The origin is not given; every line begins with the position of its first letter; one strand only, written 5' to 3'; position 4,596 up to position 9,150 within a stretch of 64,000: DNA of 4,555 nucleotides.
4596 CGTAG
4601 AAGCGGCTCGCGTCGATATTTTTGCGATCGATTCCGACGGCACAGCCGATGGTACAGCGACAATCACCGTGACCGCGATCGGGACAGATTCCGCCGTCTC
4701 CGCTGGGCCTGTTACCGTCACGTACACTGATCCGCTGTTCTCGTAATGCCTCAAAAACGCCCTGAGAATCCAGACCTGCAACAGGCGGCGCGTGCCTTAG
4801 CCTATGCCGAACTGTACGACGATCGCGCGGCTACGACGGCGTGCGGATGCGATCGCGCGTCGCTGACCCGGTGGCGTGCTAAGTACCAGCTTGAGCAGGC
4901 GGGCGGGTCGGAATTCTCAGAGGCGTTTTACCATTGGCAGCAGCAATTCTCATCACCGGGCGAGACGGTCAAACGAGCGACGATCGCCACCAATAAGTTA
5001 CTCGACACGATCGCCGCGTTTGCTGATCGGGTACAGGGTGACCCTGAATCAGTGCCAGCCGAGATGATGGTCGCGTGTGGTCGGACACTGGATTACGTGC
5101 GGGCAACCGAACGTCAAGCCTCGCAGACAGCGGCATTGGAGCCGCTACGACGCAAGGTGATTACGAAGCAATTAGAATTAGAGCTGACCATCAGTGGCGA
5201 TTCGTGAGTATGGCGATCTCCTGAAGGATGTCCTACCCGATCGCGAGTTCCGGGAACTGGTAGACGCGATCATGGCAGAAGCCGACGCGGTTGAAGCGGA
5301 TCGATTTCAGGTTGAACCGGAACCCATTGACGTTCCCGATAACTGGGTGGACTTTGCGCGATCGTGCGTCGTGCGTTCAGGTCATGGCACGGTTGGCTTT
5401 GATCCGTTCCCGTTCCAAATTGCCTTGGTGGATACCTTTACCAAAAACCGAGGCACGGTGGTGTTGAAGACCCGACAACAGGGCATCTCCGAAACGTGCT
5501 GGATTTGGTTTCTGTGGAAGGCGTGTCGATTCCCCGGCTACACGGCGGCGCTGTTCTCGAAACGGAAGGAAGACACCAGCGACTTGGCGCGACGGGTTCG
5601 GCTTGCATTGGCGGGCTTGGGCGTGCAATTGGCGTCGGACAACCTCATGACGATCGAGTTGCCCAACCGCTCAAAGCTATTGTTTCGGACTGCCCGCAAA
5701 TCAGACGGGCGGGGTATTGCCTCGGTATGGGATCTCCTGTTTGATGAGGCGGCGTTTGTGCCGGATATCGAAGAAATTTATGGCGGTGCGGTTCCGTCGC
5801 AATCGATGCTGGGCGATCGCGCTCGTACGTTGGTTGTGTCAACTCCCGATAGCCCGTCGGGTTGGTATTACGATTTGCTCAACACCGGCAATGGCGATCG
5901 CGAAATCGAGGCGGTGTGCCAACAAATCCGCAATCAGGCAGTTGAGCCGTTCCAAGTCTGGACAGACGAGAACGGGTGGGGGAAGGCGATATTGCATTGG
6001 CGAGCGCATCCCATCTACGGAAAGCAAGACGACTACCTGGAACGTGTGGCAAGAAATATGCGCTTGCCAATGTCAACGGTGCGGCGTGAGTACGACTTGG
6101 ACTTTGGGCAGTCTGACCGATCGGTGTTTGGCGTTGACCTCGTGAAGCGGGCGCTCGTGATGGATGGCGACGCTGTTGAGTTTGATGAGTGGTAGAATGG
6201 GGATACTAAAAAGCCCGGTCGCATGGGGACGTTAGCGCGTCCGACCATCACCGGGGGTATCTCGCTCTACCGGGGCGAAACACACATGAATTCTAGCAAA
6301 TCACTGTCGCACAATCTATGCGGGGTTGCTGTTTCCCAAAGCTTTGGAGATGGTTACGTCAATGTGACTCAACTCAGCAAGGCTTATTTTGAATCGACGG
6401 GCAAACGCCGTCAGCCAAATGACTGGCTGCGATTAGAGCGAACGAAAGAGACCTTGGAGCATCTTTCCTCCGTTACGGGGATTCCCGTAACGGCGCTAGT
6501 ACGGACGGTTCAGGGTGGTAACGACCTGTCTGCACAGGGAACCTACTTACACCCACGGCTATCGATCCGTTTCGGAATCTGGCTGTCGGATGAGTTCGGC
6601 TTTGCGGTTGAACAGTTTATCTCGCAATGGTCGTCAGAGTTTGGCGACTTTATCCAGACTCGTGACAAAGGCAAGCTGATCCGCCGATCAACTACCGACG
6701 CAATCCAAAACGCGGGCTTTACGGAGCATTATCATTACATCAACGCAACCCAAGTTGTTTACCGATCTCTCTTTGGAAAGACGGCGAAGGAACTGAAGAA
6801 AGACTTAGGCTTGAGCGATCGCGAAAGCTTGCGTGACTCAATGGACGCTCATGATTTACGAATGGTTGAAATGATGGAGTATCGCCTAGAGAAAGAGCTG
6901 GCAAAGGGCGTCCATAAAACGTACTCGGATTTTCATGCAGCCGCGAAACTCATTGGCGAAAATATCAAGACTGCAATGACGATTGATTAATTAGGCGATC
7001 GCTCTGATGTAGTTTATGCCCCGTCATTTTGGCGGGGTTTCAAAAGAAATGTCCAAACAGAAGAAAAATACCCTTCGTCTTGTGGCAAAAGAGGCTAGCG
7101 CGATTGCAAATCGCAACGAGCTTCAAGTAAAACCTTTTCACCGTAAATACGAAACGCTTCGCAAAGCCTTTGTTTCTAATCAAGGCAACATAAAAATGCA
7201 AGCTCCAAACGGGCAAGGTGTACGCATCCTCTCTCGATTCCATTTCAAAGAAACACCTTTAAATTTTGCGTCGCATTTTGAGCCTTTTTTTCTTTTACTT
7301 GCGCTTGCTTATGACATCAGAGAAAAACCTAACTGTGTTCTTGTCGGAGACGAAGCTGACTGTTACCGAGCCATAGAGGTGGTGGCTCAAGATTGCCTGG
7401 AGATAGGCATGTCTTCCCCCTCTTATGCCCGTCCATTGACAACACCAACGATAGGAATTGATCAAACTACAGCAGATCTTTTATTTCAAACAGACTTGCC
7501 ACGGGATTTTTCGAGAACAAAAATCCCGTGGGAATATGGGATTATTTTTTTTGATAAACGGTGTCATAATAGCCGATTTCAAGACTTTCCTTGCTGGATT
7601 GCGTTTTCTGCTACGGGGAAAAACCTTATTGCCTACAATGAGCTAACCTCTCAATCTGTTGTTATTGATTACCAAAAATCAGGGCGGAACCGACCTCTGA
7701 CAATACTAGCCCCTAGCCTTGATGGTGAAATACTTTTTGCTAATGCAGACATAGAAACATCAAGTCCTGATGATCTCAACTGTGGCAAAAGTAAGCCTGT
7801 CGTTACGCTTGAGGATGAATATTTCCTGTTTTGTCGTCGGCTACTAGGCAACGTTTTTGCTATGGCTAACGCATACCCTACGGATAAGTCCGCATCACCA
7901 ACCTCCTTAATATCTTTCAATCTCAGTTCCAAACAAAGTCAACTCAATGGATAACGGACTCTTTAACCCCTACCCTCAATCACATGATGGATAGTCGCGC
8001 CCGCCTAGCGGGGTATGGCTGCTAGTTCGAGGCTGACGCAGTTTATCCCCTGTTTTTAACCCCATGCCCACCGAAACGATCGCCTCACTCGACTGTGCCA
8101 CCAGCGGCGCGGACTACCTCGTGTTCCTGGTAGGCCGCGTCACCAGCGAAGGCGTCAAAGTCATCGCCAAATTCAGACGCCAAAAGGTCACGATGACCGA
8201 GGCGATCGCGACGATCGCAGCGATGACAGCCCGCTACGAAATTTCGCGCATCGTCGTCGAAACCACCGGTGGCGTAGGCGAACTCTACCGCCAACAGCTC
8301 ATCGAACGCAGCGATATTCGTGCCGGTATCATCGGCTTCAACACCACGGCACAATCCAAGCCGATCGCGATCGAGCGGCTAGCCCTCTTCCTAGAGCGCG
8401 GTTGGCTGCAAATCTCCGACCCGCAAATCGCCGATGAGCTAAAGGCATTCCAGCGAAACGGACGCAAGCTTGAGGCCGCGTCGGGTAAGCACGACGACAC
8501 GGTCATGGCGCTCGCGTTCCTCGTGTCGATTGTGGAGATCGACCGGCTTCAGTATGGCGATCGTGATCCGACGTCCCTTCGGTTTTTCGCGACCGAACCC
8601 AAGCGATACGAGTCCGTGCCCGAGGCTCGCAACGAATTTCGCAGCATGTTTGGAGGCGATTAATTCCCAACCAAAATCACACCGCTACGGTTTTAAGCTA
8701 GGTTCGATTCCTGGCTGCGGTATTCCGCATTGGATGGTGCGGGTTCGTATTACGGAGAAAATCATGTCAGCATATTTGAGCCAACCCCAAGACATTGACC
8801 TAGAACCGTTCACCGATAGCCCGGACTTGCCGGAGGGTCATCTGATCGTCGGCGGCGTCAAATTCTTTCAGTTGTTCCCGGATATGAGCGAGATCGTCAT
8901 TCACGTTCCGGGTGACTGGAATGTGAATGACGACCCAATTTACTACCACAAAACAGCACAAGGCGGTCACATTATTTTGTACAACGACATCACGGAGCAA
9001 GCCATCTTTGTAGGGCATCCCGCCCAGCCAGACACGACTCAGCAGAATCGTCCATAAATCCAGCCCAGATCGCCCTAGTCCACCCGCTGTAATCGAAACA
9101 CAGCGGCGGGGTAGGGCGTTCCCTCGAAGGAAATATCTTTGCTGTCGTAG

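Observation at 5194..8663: Large terminase split at its ATPase/nuclease linker by a 1.9-kb promoter-bearing two-gene cassette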

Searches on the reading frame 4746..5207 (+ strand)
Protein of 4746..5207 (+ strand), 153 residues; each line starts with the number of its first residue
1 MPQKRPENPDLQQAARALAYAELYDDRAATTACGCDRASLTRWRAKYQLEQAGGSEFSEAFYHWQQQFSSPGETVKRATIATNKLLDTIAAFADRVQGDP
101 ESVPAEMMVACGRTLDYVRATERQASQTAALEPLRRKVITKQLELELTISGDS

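Call 4: search_protein_families(library=pfam, proteins=[window:4746-5207:+], max_evalue=0.1)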
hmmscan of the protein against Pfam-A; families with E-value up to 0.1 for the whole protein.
window:4746-5207:+ (153 aa): 2 families
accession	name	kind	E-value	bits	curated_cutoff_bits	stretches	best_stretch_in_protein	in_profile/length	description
PF13384.12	HTH_23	-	0.03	14.6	24.6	0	18-48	12-42/50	Homeodomain-like domain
PF01527.26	HTH_Tnp_1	-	0.038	14.7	24.1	0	34-56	34-55/75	Transposase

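Call 40: search_protein_families(library=phrogs, proteins=[window:4746-5207:+], max_evalue=0.01)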
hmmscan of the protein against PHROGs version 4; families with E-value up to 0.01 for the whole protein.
window:4746-5207:+ (153 aa): 0 families

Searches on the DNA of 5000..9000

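Call 3: search_rna_families(source=window, start=5000, end=9000, threshold=evalue, max_evalue=1, show_alignments=3)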
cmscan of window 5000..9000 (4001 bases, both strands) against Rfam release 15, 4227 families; matches with E-value up to 1: 0.
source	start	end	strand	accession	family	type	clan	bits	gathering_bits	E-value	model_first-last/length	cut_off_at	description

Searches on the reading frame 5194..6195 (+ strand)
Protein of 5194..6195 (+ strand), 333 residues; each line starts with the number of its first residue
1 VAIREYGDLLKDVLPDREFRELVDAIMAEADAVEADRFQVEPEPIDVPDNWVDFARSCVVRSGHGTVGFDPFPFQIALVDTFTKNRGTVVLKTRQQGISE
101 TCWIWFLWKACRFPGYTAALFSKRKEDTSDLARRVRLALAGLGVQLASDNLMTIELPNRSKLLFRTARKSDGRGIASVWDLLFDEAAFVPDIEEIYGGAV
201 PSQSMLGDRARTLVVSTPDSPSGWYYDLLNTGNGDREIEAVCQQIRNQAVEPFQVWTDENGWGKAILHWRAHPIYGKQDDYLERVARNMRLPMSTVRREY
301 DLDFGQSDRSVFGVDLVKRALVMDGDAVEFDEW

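Call 4: search_protein_families(library=pfam, proteins=[window:5194-6195:+], max_evalue=0.1)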
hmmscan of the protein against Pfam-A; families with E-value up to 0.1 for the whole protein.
window:5194-6195:+ (333 aa): 1 family
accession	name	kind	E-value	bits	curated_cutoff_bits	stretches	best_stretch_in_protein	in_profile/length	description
PF03237.21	Terminase_6N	-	1.8e-05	24.9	22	1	91-247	3-155/215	Terminase large subunit, T4likevirus-type, N-terminal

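Call 26: find_related_loci(query=window:5194-6192:+, collection=viral_contigs, flank=6000)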
Query window:5194-6192:+ (333 aa) in viral_contigs; peptide patterns used: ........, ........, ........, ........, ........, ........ (x = any residue, [..] = any of these).
2 stretches matched a pattern, but none encodes a relative of the query by tblastn (E <= 1e-3).

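Call 27: find_related_loci(query=window:5194-6192:+, collection=genome_contigs, flank=6000)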
Query window:5194-6192:+ (333 aa) in genome_contigs; peptide patterns used: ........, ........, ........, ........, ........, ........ (x = any residue, [..] = any of these).
46 stretches matched a pattern, but none encodes a relative of the query by tblastn (E <= 1e-3).

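Call 29: find_related_loci(query=A3, collection=metagenome_contigs, flank=6000)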
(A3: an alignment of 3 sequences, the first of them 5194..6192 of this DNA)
Query A3 (333 aa) in metagenome_contigs; peptide patterns used: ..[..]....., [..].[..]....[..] (x = any residue, [..] = any of these).
231 stretches matched a pattern; 7 encode a relative of the query (tblastn E <= 1e-3); 7 distinct loci.
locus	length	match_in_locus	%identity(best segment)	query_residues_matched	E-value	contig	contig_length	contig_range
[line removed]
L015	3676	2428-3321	33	27-322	1e-49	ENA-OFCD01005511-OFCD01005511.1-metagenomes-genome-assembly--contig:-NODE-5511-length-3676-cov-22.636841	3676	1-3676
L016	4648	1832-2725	33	27-322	8e-50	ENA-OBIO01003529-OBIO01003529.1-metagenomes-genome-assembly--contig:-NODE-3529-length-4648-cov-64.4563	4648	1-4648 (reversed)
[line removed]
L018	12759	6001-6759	34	47-322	7e-52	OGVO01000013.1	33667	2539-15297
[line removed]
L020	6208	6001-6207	42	54-122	1e-11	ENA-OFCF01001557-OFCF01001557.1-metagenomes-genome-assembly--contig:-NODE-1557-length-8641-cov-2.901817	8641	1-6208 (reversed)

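Call 30: find_related_loci(query=A3, collection=genome_contigs, flank=6000)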
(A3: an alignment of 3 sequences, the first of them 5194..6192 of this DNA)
Query A3 (333 aa) in genome_contigs; peptide patterns used: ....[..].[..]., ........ (x = any residue, [..] = any of these).
209 stretches matched a pattern, but none encodes a relative of the query by tblastn (E <= 1e-3).

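Call 31: find_related_loci(query=A3, collection=viral_contigs, flank=6000)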
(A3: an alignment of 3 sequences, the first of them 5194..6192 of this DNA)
Query A3 (333 aa) in viral_contigs; peptide patterns used: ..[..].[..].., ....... (x = any residue, [..] = any of these).
59 stretches matched a pattern, but none encodes a relative of the query by tblastn (E <= 1e-3).

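Call 40: search_protein_families(library=phrogs, proteins=[window:5194-6195:+], max_evalue=0.01)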
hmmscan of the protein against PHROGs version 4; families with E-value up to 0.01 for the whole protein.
window:5194-6195:+ (333 aa): 4 families
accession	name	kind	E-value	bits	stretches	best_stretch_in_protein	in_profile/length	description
phrog_2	-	head and packaging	1.4e-19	71.3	1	67-317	262-465/807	terminase large subunit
phrog_5989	-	head and packaging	4.8e-08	33.5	1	60-176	131-251/347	terminase large subunit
phrog_7579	-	head and packaging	5.8e-06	26.7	1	86-251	18-181/239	terminase large subunit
phrog_675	-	head and packaging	0.0032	16.8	1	66-220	38-193/576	terminase large subunit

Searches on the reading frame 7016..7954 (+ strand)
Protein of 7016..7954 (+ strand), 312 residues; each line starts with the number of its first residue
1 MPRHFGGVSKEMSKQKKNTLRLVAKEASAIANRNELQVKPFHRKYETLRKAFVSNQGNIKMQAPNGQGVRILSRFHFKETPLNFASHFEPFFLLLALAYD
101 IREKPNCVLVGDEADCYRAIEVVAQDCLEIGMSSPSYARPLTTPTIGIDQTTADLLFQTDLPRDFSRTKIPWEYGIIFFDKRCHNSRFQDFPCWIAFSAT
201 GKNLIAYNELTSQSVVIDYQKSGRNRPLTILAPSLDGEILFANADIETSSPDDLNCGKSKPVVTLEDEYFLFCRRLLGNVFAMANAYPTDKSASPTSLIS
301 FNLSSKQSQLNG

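Call 4: search_protein_families(library=pfam, proteins=[window:7016-7954:+], max_evalue=0.1)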
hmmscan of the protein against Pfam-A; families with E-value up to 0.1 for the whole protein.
window:7016-7954:+ (312 aa): 0 families

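Call 40: search_protein_families(library=phrogs, proteins=[window:7016-7954:+], max_evalue=0.01)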
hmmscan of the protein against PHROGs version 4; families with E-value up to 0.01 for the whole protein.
window:7016-7954:+ (312 aa): 0 families

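Call 41: search_protein_families(library=padloc, proteins=[window:7016-7954:+], max_evalue=0.1)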
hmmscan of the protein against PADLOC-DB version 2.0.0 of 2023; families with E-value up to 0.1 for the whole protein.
window:7016-7954:+ (312 aa): 0 families

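Call 54: find_homologous_proteins(query=window:7016-7951:+, max_evalue=0.001)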
Query window:7016-7951:+ (312 aa): 1 proteins with E <= 0.001 among 1025 candidates.
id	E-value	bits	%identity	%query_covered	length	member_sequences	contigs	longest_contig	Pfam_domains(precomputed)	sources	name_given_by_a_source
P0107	1.0e-193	660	100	93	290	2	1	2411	-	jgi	jgi:hypothetical protein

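Call 73: search_protein_representatives(protein=window:7016-7951:+)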
Query: 312 residues. Proteins with E-value up to 0.001 (for the whole library): 4; up to 1e-10: 3; up to 1e-30: 1. The best 4 are listed.
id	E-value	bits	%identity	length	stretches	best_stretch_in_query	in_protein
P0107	3.3e-194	660.1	100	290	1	23-312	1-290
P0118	8.1e-13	64.6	36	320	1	71-200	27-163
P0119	5.4e-12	61.9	28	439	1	77-294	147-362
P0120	4.3e-10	55.6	32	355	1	66-288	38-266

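Call 74: search_protein_families(library=pfam, proteins=[P0118, P0119, P0120], max_evalue=0.01)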
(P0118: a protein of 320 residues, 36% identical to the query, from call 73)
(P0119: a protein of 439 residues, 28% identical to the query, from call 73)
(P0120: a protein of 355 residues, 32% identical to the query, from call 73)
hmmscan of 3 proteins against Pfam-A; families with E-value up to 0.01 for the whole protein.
P0118 (320 aa): 0 families

P0119 (439 aa): 0 families

P0120 (355 aa): 0 families

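Call 76: predict_structure(protein=window:7016-7951:+)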
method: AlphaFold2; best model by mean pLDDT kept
length: 312 residues; sequences in the alignment: 1
mean_pLDDT: 33.5   pTM: 0.24
mean pLDDT of the five models: 33.5, 30.4, 29.9, 29.5, 26.7
residues with pLDDT >= 90: 0; 70-90: 0; 50-70: 1; < 50: 311
segments of 3 or more residues with pLDDT < 50: 1-12, 14-312
pLDDT, mean of each block of 10 residues (from residue 1): 40 44 32 29 34 31 28 26 28 30 28 31 30 26 27 31 32 36 38 43 45 41 34 33 31 30 29 38 40 39 32 34
secondary structure, 60 per line:
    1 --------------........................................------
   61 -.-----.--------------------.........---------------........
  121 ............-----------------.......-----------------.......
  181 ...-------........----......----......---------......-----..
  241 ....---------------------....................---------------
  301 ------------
elements in order: H15-54 H89-97 H113-132 H150-156 E174-183 E191-198 E203-208 E213-218 E228-233 E239-244 H266-285

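Call 87: search_dna_similar(query=window:7016-7951:+, collection=phages, mode=protein, max_evalue=0.01, max_rows=10)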
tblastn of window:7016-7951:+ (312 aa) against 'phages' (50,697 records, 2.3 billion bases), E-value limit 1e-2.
No match.
